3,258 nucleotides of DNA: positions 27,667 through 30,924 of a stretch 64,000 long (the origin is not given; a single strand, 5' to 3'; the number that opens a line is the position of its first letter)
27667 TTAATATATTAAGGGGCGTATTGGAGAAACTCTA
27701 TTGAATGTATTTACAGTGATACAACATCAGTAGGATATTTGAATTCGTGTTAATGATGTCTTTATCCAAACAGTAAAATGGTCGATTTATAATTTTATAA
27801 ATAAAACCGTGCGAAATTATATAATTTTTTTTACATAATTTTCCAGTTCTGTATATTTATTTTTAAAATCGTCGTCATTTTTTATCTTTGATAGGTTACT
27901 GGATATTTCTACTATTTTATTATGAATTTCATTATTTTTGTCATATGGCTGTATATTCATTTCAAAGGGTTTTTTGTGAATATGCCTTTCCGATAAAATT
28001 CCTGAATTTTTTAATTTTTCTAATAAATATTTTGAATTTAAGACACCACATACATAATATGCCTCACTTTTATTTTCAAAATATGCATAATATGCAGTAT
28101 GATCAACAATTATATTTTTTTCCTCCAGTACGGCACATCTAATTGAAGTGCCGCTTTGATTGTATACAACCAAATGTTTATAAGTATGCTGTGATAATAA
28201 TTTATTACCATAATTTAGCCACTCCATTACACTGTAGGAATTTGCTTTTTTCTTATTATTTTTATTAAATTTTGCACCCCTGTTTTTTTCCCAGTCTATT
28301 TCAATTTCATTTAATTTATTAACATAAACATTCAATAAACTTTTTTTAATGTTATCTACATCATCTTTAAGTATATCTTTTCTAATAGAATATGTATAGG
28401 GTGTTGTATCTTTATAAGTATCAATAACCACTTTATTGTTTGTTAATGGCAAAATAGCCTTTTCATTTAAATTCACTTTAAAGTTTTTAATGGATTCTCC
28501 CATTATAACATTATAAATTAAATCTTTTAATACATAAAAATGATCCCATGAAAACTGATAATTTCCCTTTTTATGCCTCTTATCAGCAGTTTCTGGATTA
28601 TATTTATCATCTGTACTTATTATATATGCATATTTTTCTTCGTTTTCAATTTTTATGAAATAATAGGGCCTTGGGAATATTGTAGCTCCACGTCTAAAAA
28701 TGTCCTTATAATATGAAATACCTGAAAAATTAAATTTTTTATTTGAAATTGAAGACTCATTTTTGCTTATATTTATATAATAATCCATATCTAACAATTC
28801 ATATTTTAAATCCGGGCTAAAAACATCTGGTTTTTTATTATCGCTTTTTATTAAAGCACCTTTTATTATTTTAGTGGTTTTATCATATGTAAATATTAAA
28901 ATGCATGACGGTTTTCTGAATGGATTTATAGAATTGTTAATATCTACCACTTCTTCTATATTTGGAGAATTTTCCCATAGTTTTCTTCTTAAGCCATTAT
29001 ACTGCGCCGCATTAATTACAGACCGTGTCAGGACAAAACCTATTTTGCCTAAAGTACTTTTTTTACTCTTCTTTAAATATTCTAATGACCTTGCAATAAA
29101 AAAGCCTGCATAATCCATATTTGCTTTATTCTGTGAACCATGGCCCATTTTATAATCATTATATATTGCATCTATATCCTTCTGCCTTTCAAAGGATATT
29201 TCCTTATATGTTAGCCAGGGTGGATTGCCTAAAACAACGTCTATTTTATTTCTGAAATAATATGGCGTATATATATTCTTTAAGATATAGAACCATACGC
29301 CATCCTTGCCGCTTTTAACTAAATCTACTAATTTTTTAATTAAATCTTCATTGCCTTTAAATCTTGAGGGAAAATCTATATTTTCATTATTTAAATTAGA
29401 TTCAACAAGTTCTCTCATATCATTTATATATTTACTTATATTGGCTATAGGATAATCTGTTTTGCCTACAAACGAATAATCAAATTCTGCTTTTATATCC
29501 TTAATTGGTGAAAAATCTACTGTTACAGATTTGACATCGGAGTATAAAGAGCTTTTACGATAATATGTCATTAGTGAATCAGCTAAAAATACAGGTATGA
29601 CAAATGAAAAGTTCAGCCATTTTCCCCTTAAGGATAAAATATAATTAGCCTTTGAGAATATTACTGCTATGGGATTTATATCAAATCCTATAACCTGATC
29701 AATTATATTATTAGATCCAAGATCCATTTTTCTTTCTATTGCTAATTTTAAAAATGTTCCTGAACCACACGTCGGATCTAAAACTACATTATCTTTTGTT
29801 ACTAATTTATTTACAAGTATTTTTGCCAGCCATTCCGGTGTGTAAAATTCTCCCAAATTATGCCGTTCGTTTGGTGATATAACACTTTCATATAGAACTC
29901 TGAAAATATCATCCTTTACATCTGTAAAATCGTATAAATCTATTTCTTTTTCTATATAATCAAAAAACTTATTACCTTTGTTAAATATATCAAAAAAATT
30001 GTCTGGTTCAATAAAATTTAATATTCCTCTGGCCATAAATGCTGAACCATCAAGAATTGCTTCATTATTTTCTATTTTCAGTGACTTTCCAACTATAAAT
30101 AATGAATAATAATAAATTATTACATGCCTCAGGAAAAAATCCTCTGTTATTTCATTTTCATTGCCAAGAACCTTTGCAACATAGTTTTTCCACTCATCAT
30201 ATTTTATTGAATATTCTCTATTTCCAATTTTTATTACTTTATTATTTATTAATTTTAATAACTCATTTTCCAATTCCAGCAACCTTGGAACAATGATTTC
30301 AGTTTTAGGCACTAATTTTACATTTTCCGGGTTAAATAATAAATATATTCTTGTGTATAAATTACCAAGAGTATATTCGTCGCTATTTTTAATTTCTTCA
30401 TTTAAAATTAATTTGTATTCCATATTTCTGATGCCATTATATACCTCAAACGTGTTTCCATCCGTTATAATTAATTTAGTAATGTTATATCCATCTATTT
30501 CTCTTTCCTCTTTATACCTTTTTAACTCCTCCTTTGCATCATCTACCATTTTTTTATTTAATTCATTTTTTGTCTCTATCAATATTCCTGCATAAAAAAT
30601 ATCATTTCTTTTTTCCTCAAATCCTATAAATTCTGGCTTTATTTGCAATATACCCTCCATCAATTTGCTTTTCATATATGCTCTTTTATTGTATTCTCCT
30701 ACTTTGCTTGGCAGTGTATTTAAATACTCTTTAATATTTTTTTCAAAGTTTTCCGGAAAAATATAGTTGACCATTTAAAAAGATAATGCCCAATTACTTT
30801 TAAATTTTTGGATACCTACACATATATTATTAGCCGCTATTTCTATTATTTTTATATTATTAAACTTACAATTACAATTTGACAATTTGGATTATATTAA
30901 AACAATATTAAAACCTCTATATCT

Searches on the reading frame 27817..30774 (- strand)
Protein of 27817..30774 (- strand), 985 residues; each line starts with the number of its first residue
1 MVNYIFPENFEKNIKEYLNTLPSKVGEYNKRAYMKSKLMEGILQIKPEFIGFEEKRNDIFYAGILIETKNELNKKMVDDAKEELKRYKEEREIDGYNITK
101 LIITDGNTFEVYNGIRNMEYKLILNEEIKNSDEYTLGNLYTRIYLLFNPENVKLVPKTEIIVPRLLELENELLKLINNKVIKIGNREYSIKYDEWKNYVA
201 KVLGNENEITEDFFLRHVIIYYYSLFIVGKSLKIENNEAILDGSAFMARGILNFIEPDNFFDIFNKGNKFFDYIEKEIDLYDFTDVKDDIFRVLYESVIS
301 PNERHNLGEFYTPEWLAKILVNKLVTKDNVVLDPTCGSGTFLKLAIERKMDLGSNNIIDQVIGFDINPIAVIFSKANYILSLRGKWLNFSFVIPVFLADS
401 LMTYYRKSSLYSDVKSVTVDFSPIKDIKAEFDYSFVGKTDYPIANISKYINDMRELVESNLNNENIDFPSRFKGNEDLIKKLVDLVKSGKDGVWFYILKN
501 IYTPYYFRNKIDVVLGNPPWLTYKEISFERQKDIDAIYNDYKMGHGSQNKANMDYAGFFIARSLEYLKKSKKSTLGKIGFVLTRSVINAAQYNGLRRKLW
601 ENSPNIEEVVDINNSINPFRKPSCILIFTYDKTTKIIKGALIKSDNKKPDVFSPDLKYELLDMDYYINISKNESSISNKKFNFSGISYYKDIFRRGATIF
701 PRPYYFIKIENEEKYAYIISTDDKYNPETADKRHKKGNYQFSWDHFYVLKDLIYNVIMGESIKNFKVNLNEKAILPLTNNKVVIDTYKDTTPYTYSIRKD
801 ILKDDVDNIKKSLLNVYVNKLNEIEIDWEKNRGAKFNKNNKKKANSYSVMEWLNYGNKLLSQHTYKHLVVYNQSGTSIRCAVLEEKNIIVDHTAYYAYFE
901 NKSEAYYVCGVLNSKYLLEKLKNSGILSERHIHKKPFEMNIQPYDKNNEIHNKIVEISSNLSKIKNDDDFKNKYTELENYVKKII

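Call 4: search_protein_families(library=pfam, proteins=[window:27817-30774:-], max_evalue=0.01)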
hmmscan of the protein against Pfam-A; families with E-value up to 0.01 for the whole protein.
window:27817-30774:- (985 aa): 4 families
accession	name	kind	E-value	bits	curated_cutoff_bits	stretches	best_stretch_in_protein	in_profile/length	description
PF02384.22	N6_Mtase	-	2.1e-17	63.8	20.4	2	288-380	3-99/311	N-6 DNA Methylase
PF20473.4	MmeI_Mtase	-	1.1e-09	38.3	27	1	513-606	138-222/259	MmeI, DNA-methyltransferase domain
PF01555.25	N6_N4_Mtase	-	3.5e-06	27.6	26.7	1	208-368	67-213/221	DNA methylase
PF13847.12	Methyltransf_31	-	0.0016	18.5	27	1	327-377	3-47/145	Methyltransferase domain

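Call 5: search_protein_families(library=padloc, proteins=[window:27817-30774:-], max_evalue=0.01)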
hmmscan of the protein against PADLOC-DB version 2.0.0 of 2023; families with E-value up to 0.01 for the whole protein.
window:27817-30774:- (985 aa): 17 families
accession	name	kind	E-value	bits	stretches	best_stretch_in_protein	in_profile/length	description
PDLC03630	REase_MTase_IIG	-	5.5e-58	194.6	1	240-984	293-1073/1100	Type IIG restriction enzyme-methyltransferase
PDLC03625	REase_MTase_IIG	-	3.8e-32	109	2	285-561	383-674/1109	Type IIG restriction enzyme-methyltransferase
PDLC03580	REase_II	-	1e-31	107.6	1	244-598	305-706/1112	Type II restriction enzyme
PDLC04134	mad2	-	7.7e-19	65.9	1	276-632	239-447/492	mads_2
PDLC03318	MTase_II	-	9.9e-13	45.3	1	271-347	307-384/723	Type II methyltransferase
PDLC03025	MTase_I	-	2.4e-09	34.4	1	266-354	118-209/569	Type I methyltransferase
PDLC03035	MTase_I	-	5.4e-09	33.1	1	271-340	135-207/653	Type I methyltransferase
PDLC03627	REase_MTase_IIG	-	9.1e-09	31.6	0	281-326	323-368/1136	Type IIG restriction enzyme-methyltransferase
PDLC03348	MTase_II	-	1.5e-07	28.4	1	288-381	201-312/727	Type II methyltransferase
PDLC03338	MTase_II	-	1.5e-06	25.2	1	293-375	115-210/604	Type II methyltransferase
PDLC03357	MTase_II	-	2.6e-06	24.1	1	281-377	94-189/620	Type II methyltransferase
PDLC02529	PglX|PglXI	-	1.8e-05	20.6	1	328-377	228-289/1189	PglX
PDLC02643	DrmMI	-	0.00038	16.4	1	508-588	866-938/1347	DrmMI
PDLC03218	MTase_II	-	0.00042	17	1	279-347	236-305/532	Type II methyltransferase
PDLC03293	MTase_II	-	0.00063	16.6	0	302-349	11-59/427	Type II methyltransferase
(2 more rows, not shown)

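Call 25: find_encoding_contigs(protein=window:27817-30774:-, flank=10000, max_places=10)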
Protein window:27817-30774:- (985 aa): 3 contigs read that carry it; 2 places shown.
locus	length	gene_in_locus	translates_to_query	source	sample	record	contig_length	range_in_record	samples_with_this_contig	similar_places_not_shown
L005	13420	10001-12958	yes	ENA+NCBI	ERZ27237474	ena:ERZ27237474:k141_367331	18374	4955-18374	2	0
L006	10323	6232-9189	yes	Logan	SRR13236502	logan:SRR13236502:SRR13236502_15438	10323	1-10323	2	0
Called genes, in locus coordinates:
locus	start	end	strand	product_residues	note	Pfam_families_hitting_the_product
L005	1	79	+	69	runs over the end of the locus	PF01200:Ribosomal_S28e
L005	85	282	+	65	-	PF01246:Ribosomal_L24e, PF06467:zf-FCS (weak)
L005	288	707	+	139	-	PF00334:NDK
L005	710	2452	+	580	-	PF00009:GTP_EFTU, PF01926:MMR_HSR1, PF03144:GTP_EFTU_D2 (faint), PF11987:IF-2, PF14578:GTP_EFTU_D4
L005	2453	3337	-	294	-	PF01699:Na_Ca_ex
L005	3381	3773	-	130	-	PF02675:AdoMet_dc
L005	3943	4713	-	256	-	PF24409:wHTH-PRTase_assc (weak)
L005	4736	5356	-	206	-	PF02581:TMP-TENI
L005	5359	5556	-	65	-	-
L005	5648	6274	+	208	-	PF01022:HTH_5 (weak), PF01047:MarR (faint), PF08279:HTH_11 (weak), PF13412:HTH_24 (weak), PF21476:PF0610-like_N (weak)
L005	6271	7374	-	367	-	PF01663:Phosphodiest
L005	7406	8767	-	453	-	PF01656:CbiA, PF13500:AAA_26 (weak), PF07685:GATase_3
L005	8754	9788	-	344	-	PF11760:CbiG_N, PF01890:CbiG_C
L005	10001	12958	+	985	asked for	PF01555:N6_N4_Mtase (weak), PF02384:N6_Mtase, PF20473:MmeI_Mtase (weak)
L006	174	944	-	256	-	PF24409:wHTH-PRTase_assc (weak)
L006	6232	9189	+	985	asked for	PF01555:N6_N4_Mtase (weak), PF02384:N6_Mtase, PF20473:MmeI_Mtase (weak)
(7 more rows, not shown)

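Call 28: find_homologous_proteins(query=window:27817-30774:-, max_evalue=1e-10)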
Query window:27817-30774:- (985 aa): 228 proteins with E <= 1e-10 among 8000 candidates; the best 120 are listed.
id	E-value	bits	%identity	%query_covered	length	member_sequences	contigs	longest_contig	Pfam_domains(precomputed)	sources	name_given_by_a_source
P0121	0.0e+0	2193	100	100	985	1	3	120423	PF02384.23,PF20473.5,PF01555.25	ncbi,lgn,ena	-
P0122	0.0e+0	1424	65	100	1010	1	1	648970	PF02384.23,PF20473.5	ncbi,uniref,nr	ncbi:N-6 DNA methylase [Picrophilus oshimae]|uniref:site-specific DNA-methyltransferase (adenine-spe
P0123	0.0e+0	1372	63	100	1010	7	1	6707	PF02384.23,PF20473.5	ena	-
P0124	0.0e+0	1363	64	99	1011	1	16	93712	PF02384.23,PF20473.5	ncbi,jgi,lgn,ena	jgi:hypothetical protein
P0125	0.0e+0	1050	64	76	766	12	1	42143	PF02384.23,PF20473.5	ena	-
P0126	1.1e-256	873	47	100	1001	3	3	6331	PF02384.23,PF07669.18,PF20473.5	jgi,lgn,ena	jgi:hypothetical protein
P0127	4.9e-248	844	45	99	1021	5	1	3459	PF02384.23,PF07669.18,PF20473.5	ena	-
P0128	3.1e-247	842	45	100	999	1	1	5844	PF02384.23,PF07669.18,PF20473.5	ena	-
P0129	2.0e-235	802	45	99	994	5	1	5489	PF02384.23,PF07669.18,PF20473.5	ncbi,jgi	ncbi:MAG: N-6 DNA methylase [Thermoplasmata archaeon]|jgi:methylase of polypeptide subunit release f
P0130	2.0e-229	783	43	100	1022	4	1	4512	PF02384.23,PF07669.18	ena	-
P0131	3.2e-221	755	41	100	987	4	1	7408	PF02384.23,PF07669.18,PF20473.5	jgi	jgi:hypothetical protein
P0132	1.8e-218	746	41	99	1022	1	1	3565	PF02384.23,PF01170.25,PF20473.5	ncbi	-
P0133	1.4e-216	740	42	98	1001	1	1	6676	PF02384.23,PF07669.18,PF20473.5,PF01555.25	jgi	-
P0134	2.7e-215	736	42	100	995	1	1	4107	PF02384.23,PF07669.18,PF20473.5,PF01555.25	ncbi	-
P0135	2.4e-214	733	42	100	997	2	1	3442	PF02384.23,PF07669.18,PF20473.5,PF01555.25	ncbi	-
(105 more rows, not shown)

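Call 29: search_solved_structures(query=window:27817-30774:-, max_evalue=0.01, show_alignments=1)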
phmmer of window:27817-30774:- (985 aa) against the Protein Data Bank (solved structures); distinct sequences matched with E-value up to 0.01: 0.

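Call 34: find_related_loci(query=A2, collection=metagenome_contigs, flank=10000)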
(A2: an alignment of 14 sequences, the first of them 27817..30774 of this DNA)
Query A2 (985 aa) in metagenome_contigs; peptide patterns used: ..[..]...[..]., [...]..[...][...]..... (x = any residue, [..] = any of these).
600 stretches matched a pattern (row limit reached: there are more); 259 encode a relative of the query (tblastn E <= 1e-3); the best 80 are kept; 80 distinct loci.
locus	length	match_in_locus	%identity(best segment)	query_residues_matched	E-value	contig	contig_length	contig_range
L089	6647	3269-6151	41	2-969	0e+0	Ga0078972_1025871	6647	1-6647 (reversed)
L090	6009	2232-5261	41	2-981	0e+0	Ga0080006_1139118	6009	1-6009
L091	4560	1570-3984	30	187-963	2e-81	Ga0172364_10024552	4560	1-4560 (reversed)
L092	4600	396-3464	26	7-963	5e-80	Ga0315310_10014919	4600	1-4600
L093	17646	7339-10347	25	7-985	1e-77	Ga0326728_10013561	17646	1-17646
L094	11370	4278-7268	26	8-959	3e-75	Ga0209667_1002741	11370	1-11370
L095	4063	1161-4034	25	47-958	5e-74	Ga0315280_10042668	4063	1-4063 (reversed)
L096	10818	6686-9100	26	189-958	2e-73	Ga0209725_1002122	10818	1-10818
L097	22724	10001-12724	26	56-955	2e-72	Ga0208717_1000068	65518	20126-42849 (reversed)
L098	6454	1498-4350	27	56-963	4e-72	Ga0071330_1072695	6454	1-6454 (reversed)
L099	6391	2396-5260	25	6-960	3e-72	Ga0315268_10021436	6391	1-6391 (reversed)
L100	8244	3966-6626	25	47-954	2e-71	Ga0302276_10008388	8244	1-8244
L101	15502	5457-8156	27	58-963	2e-70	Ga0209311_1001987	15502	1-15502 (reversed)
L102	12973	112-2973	25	6-959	2e-70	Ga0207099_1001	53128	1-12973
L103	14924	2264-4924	26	58-956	2e-70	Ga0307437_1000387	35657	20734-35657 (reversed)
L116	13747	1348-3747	25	183-964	2e-63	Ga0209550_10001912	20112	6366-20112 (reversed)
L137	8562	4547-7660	23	9-985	2e-56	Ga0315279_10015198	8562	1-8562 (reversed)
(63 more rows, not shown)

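Call 48: find_encoding_contigs(protein=P0122, flank=8000, max_places=2)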
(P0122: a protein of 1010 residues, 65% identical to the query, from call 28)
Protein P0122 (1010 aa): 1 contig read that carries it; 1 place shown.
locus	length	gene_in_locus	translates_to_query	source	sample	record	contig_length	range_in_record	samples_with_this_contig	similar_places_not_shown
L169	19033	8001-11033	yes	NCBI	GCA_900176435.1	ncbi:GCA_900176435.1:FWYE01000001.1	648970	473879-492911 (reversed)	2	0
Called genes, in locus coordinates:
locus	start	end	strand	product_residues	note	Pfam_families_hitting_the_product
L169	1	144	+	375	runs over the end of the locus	PF00083:Sugar_tr, PF06609:TRI12 (faint), PF07690:MFS_1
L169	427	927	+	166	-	-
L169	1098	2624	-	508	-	PF02538:Hydantoinase_B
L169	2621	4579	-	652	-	PF05378:Hydant_A_N, PF01968:Hydantoinase_A, PF19278:Hydant_A_C (weak)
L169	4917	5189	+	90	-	PF00589:Phage_integrase (weak)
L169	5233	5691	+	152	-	PF00583:Acetyltransf_1, PF13673:Acetyltransf_10, PF13508:Acetyltransf_7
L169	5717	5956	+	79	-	-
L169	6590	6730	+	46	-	-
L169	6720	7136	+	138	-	-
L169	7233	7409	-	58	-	PF19891:DUF6364 (weak)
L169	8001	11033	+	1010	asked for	PF02384:N6_Mtase, PF20473:MmeI_Mtase (weak)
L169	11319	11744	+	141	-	PF04677:CwfJ_C_1 (weak), PF11969:DcpS_C, PF01230:HIT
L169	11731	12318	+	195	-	PF00156:Pribosyltran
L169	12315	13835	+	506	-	PF01921:tRNA-synt_1f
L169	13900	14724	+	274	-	PF10609:ParA, PF01656:CbiA, PF02374:ArsA_ATPase (weak), PF09140:MipZ (faint), PF13614:AAA_31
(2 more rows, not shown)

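Call 49: find_encoding_contigs(protein=P0124, flank=8000, max_places=4)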
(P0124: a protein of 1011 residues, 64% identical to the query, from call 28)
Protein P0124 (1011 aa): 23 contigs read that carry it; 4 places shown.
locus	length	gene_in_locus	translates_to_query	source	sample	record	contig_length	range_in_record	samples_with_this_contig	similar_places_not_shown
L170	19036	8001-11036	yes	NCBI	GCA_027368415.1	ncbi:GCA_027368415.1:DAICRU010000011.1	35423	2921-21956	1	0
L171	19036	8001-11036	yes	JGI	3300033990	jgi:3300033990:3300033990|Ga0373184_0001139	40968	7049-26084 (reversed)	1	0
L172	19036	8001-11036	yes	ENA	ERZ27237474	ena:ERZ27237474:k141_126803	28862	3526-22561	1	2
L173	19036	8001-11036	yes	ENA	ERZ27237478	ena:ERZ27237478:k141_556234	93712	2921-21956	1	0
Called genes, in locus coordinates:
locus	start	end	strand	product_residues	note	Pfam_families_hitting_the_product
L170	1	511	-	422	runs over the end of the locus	-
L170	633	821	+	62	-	-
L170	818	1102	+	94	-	-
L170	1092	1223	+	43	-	-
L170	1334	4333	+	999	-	PF09250:Prim-Pol, PF19263:DUF5906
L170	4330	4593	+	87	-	-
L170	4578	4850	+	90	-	PF13240:Zn_Ribbon_1 (weak)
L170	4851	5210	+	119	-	-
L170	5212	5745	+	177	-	-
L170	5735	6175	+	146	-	-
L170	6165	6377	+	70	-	-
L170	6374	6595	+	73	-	-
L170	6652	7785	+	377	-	PF01939:NucS_C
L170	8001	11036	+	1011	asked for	PF02384:N6_Mtase, PF20473:MmeI_Mtase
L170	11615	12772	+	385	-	PF00682:HMGL-like, PF22617:HCS_D2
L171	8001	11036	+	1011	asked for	PF02384:N6_Mtase, PF20473:MmeI_Mtase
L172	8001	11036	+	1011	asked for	PF02384:N6_Mtase, PF20473:MmeI_Mtase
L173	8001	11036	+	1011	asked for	PF02384:N6_Mtase, PF20473:MmeI_Mtase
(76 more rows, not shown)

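Call 51: search_protein_families(library=ncbifam, proteins=[window:27817-30774:-], max_evalue=0.001)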
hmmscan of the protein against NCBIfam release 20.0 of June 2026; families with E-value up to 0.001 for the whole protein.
window:27817-30774:- (985 aa): 1 family
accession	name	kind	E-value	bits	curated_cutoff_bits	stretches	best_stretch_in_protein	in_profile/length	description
NF047738.1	antiphage_MADS2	equivalog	2.6e-13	49.2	720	1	272-347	275-351/654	methylation-associated defense system DNA methyltransferase MAD2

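Call 52: search_solved_structures(query=A2, max_evalue=0.01)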
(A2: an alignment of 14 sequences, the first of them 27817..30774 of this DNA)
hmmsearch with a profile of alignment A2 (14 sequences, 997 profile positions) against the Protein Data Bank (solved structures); distinct sequences matched with E-value up to 0.01: 15.
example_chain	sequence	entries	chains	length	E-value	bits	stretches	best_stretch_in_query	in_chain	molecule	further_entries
7lni_A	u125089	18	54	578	7.8e-13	50.7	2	514-669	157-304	Site-specific DNA-methyltransferase (adenine-specific)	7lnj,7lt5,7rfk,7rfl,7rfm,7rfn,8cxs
8cxz_A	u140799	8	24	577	8.9e-13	50.5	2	514-669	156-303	Site-specific DNA-methyltransferase (adenine-specific)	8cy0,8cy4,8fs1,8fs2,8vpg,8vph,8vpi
7vru_A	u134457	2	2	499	9.1e-12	47.2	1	272-391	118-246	Site-specific DNA-methyltransferase (adenine-specific)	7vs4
7lo5_A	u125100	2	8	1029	3.8e-10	41.8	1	517-614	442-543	Site-specific DNA-methyltransferase (adenine-specific)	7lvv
2okc_A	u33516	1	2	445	7.9e-09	37.4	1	281-387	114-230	Type I restriction enzyme StySJI M protein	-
3ufb_A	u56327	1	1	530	2.6e-08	35.7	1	278-361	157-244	Type I restriction-modification system methyltransferase subunit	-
9ewz_C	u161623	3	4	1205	3.2e-08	35.4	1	324-604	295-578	Adenine-specific methyltransferase BrxX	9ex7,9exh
8zek_A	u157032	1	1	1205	1.2e-07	33.5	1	324-604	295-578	site-specific DNA-methyltransferase (adenine-specific)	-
8c45_A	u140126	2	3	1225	2.8e-07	32.3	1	324-610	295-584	site-specific DNA-methyltransferase (adenine-specific)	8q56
3lkd_A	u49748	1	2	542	5.5e-07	31.3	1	273-358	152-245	Type I restriction-modification system methyltransferase subunit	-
5hr4_C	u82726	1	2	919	6.9e-07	31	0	277-355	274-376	MmeI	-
5ybb_A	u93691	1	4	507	1.9e-06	29.5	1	294-360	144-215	Type I restriction-modification system methyltransferase subunit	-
7vru_B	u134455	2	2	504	3.9e-06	28.5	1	290-390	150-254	Site-specific DNA-methyltransferase (adenine-specific)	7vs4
3khk_A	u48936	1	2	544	3.2e-05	25.5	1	294-387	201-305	Type I restriction-modification system methylation subunit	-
3tlj_A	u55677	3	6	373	0.0022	19.4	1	328-382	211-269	tRNA (guanine N2-)-methyltransferase Trm14 | Crystal structure of Trm14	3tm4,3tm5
